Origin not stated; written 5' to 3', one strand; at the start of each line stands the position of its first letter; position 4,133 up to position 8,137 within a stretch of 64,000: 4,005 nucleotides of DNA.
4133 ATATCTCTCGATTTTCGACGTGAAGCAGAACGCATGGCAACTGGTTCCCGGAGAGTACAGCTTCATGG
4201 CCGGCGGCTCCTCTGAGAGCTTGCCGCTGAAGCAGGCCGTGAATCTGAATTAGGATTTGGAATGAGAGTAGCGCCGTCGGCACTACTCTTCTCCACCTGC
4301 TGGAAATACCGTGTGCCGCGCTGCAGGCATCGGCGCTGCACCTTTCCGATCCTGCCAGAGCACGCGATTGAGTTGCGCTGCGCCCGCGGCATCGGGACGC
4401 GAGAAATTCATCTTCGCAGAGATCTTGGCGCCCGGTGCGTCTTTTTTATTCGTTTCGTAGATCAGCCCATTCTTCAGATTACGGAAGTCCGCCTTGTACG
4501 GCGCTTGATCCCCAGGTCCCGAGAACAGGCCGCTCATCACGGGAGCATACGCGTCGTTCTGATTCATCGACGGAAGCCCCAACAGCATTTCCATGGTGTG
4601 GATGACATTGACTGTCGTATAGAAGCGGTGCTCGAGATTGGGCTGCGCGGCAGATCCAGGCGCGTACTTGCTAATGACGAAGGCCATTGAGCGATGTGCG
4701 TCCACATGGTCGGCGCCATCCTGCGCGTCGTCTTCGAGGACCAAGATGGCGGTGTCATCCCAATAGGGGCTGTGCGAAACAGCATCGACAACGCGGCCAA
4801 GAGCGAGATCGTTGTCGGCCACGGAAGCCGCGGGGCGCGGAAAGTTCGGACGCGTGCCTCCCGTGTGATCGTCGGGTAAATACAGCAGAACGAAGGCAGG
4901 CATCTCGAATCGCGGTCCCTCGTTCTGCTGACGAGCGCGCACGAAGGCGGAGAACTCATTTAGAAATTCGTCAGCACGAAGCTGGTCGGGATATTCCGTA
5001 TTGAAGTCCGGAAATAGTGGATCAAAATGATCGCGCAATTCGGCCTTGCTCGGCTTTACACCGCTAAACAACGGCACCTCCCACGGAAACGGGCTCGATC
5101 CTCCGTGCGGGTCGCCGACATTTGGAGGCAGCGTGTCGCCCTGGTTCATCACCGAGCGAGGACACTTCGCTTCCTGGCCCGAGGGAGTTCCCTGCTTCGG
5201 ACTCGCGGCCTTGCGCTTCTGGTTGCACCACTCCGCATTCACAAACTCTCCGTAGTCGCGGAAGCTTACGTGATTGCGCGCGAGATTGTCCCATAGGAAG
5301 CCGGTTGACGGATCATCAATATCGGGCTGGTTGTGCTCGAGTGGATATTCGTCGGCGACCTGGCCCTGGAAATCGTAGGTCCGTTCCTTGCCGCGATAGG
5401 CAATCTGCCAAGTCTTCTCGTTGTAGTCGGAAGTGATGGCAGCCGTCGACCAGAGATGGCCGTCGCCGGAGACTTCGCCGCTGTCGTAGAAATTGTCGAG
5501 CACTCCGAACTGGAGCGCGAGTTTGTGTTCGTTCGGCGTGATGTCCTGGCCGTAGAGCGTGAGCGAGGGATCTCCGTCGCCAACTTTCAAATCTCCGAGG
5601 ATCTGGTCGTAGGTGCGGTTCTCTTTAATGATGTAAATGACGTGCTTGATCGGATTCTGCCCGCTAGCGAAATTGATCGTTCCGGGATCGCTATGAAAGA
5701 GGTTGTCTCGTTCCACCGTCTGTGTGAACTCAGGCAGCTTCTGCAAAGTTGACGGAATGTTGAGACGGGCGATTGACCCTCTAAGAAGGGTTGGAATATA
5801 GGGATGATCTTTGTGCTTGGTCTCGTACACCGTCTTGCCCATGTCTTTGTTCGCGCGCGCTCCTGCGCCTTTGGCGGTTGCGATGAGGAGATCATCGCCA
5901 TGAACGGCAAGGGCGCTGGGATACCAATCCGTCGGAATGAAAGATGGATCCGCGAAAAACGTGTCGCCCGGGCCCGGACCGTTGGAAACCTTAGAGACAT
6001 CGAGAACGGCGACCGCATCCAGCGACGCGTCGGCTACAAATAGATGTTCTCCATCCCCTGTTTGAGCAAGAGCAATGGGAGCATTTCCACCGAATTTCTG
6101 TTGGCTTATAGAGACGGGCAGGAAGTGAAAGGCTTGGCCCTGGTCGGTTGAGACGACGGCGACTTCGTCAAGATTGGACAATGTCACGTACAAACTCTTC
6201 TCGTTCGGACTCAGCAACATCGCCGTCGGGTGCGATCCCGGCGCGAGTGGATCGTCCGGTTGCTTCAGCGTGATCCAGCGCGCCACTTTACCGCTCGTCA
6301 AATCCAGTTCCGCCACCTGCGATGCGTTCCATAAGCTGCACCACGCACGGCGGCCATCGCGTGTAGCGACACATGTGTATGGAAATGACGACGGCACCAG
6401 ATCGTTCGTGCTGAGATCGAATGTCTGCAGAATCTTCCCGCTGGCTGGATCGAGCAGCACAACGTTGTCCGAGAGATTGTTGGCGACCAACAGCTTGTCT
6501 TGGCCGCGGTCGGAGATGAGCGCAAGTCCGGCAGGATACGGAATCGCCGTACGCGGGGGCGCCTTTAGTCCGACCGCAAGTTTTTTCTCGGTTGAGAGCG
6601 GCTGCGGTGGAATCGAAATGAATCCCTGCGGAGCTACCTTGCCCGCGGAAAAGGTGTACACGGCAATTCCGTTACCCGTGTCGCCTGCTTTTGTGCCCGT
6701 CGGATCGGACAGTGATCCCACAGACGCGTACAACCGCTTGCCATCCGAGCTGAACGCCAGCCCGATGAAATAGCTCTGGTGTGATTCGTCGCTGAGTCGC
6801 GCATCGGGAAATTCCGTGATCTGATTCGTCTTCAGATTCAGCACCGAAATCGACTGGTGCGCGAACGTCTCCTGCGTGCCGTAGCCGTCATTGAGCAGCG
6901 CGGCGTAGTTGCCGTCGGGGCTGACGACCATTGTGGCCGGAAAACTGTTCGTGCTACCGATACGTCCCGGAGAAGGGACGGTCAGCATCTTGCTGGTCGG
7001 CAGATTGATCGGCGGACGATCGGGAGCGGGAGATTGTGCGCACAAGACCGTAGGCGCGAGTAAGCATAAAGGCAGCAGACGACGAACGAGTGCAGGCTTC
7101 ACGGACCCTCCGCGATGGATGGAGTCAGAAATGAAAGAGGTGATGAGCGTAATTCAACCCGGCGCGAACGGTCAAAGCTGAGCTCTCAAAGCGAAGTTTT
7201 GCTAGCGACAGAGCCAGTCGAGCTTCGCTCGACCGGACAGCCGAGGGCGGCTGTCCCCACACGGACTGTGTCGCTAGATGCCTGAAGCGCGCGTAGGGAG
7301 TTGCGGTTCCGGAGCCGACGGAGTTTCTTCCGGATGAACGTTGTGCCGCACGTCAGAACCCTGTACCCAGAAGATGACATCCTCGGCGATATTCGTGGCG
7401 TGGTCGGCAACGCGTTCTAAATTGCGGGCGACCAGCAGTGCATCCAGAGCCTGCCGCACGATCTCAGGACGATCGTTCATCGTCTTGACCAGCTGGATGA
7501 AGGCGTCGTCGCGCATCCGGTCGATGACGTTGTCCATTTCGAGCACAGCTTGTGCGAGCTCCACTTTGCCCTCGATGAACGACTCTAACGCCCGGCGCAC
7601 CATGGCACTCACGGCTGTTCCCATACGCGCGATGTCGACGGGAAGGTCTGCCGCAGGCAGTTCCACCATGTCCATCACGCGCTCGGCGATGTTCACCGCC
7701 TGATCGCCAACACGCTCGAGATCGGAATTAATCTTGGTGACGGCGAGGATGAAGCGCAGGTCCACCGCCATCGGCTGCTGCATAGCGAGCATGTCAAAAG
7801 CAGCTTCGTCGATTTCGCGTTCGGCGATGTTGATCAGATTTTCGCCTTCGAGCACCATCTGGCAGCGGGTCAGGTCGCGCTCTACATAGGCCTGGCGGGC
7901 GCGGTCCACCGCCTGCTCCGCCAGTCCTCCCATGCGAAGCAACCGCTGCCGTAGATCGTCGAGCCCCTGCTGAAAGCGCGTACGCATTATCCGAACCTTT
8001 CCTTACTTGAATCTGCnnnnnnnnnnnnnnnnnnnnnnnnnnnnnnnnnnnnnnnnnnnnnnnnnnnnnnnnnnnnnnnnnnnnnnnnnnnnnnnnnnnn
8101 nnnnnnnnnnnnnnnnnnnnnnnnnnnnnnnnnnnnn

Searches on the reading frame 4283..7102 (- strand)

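Call 48: search_protein_families(library=pfam, proteins=[window:4283-7102:-], max_evalue=0.001)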
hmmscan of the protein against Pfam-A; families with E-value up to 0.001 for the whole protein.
window:4283-7102:- (939 aa): 2 families
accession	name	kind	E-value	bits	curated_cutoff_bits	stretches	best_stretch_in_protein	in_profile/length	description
PF04185.19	Phosphoesterase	-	4.5e-07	29.8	23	0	485-506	1-22/356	Phosphoesterase family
PF10282.15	Lactonase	-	0.00054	19.7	21.7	0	286-371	33-117/344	Lactonase, 7-bladed beta-propeller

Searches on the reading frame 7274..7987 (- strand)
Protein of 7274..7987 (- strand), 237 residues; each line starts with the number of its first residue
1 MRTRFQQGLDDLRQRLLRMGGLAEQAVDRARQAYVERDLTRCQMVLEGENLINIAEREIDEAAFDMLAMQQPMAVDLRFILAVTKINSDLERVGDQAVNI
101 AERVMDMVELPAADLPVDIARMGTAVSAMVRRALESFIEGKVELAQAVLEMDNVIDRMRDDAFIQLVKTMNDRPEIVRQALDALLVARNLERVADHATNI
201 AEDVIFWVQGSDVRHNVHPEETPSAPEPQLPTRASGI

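Call 48: search_protein_families(library=pfam, proteins=[window:7274-7987:-], max_evalue=0.001)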
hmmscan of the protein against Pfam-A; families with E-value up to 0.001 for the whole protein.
window:7274-7987:- (237 aa): 1 family
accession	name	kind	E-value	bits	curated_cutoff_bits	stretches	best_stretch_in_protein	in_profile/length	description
PF01895.24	PhoU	-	5.8e-45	152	23.5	2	119-204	1-89/89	PhoU domain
